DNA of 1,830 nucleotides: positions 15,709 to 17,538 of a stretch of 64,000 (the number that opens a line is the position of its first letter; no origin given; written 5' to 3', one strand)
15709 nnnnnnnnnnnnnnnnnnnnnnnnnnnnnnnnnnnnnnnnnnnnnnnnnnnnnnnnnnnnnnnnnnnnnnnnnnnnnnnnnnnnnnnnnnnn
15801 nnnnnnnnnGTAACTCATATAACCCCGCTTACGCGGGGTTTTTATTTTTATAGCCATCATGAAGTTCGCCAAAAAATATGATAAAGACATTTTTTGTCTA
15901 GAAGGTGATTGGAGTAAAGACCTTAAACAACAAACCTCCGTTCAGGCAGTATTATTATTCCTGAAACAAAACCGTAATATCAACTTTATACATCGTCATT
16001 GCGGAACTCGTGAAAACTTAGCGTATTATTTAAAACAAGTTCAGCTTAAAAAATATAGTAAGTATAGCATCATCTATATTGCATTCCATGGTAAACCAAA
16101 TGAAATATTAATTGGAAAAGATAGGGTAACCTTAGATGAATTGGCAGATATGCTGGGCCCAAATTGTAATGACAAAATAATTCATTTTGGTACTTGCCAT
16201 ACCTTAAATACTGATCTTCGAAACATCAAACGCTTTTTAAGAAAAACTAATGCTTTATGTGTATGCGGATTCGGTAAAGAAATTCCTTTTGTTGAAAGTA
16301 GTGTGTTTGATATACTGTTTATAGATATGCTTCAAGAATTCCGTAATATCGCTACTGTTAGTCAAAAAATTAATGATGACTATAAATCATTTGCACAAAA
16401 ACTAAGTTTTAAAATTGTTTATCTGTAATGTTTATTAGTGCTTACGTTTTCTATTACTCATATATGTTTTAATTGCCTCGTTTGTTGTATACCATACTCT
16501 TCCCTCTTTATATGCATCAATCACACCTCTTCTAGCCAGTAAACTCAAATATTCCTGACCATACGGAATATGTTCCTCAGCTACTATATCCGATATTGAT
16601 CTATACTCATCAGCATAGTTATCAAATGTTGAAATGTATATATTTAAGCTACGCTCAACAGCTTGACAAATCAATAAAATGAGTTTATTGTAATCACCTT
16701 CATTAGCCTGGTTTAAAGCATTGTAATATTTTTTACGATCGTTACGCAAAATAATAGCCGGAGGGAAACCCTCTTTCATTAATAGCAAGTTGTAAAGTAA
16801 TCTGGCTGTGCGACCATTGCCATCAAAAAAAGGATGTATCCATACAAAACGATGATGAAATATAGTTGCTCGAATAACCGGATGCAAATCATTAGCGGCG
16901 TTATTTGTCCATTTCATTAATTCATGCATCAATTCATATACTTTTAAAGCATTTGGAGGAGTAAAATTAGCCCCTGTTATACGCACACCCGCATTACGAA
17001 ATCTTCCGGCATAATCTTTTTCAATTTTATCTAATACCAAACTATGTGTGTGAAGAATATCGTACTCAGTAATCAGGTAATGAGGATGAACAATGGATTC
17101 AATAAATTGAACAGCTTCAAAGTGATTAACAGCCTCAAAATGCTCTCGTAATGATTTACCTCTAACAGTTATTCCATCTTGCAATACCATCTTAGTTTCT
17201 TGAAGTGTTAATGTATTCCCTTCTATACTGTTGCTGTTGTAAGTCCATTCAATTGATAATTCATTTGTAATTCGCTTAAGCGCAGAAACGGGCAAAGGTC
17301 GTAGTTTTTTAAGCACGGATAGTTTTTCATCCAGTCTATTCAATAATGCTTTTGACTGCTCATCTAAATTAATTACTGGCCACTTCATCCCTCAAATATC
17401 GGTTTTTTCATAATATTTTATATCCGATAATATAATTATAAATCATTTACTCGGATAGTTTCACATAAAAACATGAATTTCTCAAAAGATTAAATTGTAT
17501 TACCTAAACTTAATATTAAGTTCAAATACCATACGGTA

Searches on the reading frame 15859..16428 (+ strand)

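Call 15: search_protein_families(library=pfam, proteins=[window:15859-16428:+], max_evalue=0.001)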
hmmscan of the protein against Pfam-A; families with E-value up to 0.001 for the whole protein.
window:15859-16428:+ (189 aa): 1 family
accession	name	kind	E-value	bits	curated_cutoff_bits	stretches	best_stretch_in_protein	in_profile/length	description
PF20347.3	DUF6642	-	1.2e-33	116.7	27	1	8-188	1-182/182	Family of unknown function (DUF6642)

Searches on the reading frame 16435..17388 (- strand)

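Call 15: search_protein_families(library=pfam, proteins=[window:16435-17388:-], max_evalue=0.001)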
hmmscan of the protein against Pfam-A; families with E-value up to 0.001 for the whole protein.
window:16435-17388:- (317 aa): 1 family
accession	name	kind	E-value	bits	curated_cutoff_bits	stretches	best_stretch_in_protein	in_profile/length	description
PF02661.23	Fic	-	1e-22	81.2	24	1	106-203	2-93/93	Fic/DOC family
